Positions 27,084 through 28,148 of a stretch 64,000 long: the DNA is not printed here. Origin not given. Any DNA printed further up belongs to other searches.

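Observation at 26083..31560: Divergent KaiC-centred gene cluster: two KaiC-family ATPases, an uncharacterised (Nmad3-like?) protein, a Zn-ribbon membrane protein and a pseudo-receiver/PAS histidine kinase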

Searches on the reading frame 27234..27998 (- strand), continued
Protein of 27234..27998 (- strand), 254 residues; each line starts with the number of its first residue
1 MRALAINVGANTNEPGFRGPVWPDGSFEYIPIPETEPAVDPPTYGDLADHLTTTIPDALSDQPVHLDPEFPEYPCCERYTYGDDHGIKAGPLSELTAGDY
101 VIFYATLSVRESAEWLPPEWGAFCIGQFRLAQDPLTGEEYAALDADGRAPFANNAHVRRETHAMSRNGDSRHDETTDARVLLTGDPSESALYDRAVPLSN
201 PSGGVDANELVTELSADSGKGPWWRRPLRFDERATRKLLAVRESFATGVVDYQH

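Call 34: predict_structure(alignment_id=A1)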
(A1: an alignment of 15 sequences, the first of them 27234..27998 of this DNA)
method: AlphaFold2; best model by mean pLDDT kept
length: 254 residues; sequences in the alignment: 15
mean_pLDDT: 80.2   pTM: 0.80
mean pLDDT of the five models: 80.2, 76.6, 68.3, 66.1, 66.1
residues with pLDDT >= 90: 71; 70-90: 127; 50-70: 41; < 50: 15
segments of 3 or more residues with pLDDT < 50: 12-15, 162-165, 170-172, 251-254
pLDDT, mean of each block of 10 residues (from residue 1): 86 58 87 68 84 85 72 71 76 95 89 88 92 91 88 71 49 65 90 90 84 83 87 94 74 46
secondary structure, 60 per line:
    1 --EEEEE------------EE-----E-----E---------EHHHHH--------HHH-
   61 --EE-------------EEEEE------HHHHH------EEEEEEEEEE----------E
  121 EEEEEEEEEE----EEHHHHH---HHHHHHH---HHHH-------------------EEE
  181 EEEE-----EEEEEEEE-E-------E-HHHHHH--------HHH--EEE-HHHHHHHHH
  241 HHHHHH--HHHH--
elements in order: E3-7 H44-48 E78-82 H89-93 E100-109 E120-130 H137-141 H145-151 H155-158 E178-184 E190-197 H209-214 E228-230 H232-246 H249-252

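Call 39: fold_search(model_id=the predicted structure, library=pdb)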
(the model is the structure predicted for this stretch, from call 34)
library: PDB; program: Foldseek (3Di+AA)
matches with E <= 10: 265; with E <= 0.001: 0
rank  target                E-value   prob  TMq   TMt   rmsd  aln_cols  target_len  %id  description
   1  6p0g_A                6.6e-03  0.87  0.32  0.43  12.5       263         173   10  N-terminal domain of Thermococcus Gammatolerans McrB bound to m5C DNA (released 2019-12-18)
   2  6p0f                  8.0e-03  0.84  0.31  0.41  11.6       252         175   10  N-terminal domain of Thermococcus Gammatolerans McrB (released 2019-12-18)
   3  2hd9                  9.6e-03  0.96  0.31  0.49   8.3       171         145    9  Crystal structure of PH1033 from Pyrococcus horikoshii OT3 (released 2006-12-20)
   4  2p5d                  1.0e-02  0.97  0.30  0.49   8.0       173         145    9  Crystal structure of MJECL36 from Methanocaldococcus jannaschii DSM 2661 (released 2007-09-18)
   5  1wmm                  1.2e-02  0.87  0.27  0.43  10.1       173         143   10  Crystal structure of PH1033 from Pyrococcus horikoshii Ot3 (released 2005-08-23)
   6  5j3e_B                1.4e-02  0.90  0.35  0.47   9.5       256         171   10  Crystal Structure of Human THYN1 protein in complex with 5-methylcytosine containing DNA (released 2016-04-20)
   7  5j3e_A                3.5e-02  0.77  0.35  0.47   9.1       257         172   11  Crystal Structure of Human THYN1 protein in complex with 5-methylcytosine containing DNA (released 2016-04-20)
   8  6zot_B                5.8e-02  0.44  0.23  0.31   8.9       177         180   10  Crystal structure of YTHDF3 YTH domain in complex with m6A RNA (released 2020-10-28)
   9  6yex_A                7.4e-02  0.80  0.30  0.26   6.9       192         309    7  VcaM4I restriction endonuclease in the absence of DNA (released 2020-12-16)
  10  7po6_B                7.9e-02  0.57  0.26  0.37   8.3       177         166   11  Xist (m6A)UCG tetraloop RNA bound to the YTH domain of YTHDC1 (released 2022-03-16)
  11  6zda_B                8.4e-02  0.51  0.24  0.34   9.0       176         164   12  Crystal structure of YTHDC1 M438A mutant complex with m6A (released 2021-01-13)
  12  2g2x_A                1.1e-01  0.66  0.31  0.48   6.8       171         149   13  X-Ray Crystal Structure Protein Q88CH6 from Pseudomonas putida. Northeast Structural Genomics Consortium Target PpR72. (released 2006-03-14)
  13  7l4y_B                1.1e-01  0.38  0.23  0.34   9.3       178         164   12  YTH Domain of Human YTHDC1 with dsDNA Comprising Single N6mA joined by Two Six-bp DNA Duplexes in P212121 Crystal (released 2021-11-03)
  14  6zda_A                1.6e-01  0.57  0.28  0.39   8.7       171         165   11  Crystal structure of YTHDC1 M438A mutant complex with m6A (released 2021-01-13)
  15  2eve                  1.6e-01  0.47  0.29  0.45   7.5       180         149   14  X-Ray Crystal Structure of Protein PSPTO5229 from Pseudomonas syringae. Northeast Structural Genomics Consortium Target  (released 2005-11-08)
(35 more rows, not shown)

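Call 40: search_dna_similar(query=window:27234-27998:-, collection=phages, mode=protein, max_evalue=0.001, max_rows=20)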
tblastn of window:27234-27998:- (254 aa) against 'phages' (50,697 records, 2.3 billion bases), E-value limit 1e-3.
No match.

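Call 41: search_dna_similar(query=window:27234-27998:-, collection=plasmids, mode=protein, max_evalue=0.001, max_rows=30)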
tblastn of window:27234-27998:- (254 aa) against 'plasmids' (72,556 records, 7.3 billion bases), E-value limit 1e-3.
Records with a match: 6; places in all: 6; records where one place covers at least 80% of the query: 1.
Best place of each record, by identity: <60% 6.
By first word of the organism name: Cupriavidus 3; Halorientalis 1; Natrinema 1; Natronorubrum 1.
By predicted mobility (MOB-suite, as given by PLSDB): non-mobilizable 3; conjugative 3.
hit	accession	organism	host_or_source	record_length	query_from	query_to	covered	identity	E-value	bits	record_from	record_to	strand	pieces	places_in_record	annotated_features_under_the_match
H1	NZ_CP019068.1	Halorientalis sp. IM1011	cell culture,saltern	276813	1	245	96%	44.6%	6e-56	199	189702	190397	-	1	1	hypothetical protein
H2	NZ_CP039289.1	Cupriavidus necator H16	single cell,sludge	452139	2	200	78%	30.3%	3e-11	71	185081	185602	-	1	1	hypothetical protein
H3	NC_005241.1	Cupriavidus necator H16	-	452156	2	200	78%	30.3%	3e-11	71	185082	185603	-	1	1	hypothetical protein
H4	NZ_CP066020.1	Cupriavidus necator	-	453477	2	200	78%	30.3%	3e-11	71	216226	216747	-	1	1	hypothetical protein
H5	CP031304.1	Natrinema thermotolerans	Cell culture,Korean salt-fermented food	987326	1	107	42%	34.1%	7e-5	51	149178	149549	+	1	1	hypothetical protein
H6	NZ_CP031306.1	Natronorubrum bangense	Cell culture,The Bange salt-alkaline ...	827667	1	107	42%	32.6%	3e-4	49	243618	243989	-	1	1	hypothetical protein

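Call 42: get_annotated_region(hit=H1, flank=6000)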
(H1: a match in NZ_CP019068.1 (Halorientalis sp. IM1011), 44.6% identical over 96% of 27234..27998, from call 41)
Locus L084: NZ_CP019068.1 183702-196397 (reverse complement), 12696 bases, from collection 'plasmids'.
description: Halorientalis sp. IM1011 plasmid pHOS300, complete sequence
organism: Halorientalis sp. IM1011 (NCBI taxid 1932360)
taxonomy: Archaea; Euryarchaeota; Halobacteria; Halobacteriales; Haloarculaceae; Halorientalis; Halorientalis sp. IM1011
host: -; source: cell culture,saltern; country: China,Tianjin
typing (MOB-suite, as given by PLSDB): non-mobilizable; mating-pair formation MPF_T
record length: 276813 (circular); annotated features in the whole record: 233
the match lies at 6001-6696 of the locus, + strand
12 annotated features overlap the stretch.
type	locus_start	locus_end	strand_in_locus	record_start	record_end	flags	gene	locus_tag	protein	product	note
CDS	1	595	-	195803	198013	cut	-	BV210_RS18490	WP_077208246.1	AAA domain-containing protein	-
CDS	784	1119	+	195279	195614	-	-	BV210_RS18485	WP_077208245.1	hypothetical protein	-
CDS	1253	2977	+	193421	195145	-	-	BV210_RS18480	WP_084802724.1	hypothetical protein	-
CDS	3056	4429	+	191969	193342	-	-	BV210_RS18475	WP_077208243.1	hypothetical protein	-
CDS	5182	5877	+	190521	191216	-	-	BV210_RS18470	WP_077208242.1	ATP-binding protein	-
CDS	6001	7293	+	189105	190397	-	-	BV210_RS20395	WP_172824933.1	hypothetical protein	-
CDS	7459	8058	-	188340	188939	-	-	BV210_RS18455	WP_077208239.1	7-cyano-7-deazaguanine synthase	-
CDS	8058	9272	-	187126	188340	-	-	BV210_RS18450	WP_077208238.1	PfkB family carbohydrate kinase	-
CDS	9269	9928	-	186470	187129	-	-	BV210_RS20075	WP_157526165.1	hypothetical protein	-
CDS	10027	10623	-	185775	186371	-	-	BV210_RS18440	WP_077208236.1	hypothetical protein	-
CDS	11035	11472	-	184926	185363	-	-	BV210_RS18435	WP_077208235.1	hypothetical protein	-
CDS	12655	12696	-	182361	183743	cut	-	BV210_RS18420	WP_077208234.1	ATP-binding protein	-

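Call 43: get_annotated_region(hit=H2, flank=6000)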
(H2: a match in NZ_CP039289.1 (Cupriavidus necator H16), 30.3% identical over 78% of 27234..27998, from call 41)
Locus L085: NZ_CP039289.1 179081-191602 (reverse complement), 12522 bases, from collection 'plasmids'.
description: Cupriavidus necator H16 plasmid pHG1, complete sequence
organism: Cupriavidus necator H16 (NCBI taxid 381666)
taxonomy: Bacteria; Pseudomonadota; Betaproteobacteria; Burkholderiales; Burkholderiaceae; Cupriavidus; Cupriavidus necator; Cupriavidus necator H16
host: -; source: single cell,sludge; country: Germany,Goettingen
typing (MOB-suite, as given by PLSDB): conjugative; replicon rep_cluster_120; relaxase MOBH,MOBP; mating-pair formation MPF_T
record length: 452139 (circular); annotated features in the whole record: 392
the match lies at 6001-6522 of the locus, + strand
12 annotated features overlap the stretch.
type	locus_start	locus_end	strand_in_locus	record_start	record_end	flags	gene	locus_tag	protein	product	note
CDS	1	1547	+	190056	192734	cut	-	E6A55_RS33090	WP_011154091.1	DEAD/DEAH box helicase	-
CDS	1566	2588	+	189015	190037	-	-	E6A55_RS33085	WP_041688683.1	hypothetical protein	-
CDS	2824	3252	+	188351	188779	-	-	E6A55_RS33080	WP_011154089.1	hypothetical protein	-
CDS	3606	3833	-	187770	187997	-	-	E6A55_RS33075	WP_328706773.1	hypothetical protein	-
CDS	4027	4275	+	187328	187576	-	-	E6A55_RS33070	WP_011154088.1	hypothetical protein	-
CDS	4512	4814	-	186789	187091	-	-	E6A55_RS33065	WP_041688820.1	type II toxin-antitoxin system RelE/ParE family toxin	GO:0030541 - plasmid partitioning [Evidence IEA]; GO:0051290 - protein heterotetramerization [Evidence IEA]; GO:0009432 ...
CDS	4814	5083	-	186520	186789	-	-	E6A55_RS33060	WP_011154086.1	type II toxin-antitoxin system ParD family antitoxin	GO:0051983 - regulation of chromosome segregation [Evidence IEA]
CDS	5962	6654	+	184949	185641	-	-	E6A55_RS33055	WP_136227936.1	hypothetical protein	-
CDS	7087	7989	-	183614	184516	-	-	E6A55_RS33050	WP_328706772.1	restriction endonuclease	GO:0009307 - DNA restriction-modification system [Evidence IEA]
CDS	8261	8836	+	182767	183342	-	-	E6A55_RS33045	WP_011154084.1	cold shock and DUF1294 domain-containing protein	-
CDS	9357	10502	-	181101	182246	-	-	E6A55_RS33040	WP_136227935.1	hypothetical protein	-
CDS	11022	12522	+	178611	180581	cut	-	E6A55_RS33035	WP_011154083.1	AAA family ATPase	-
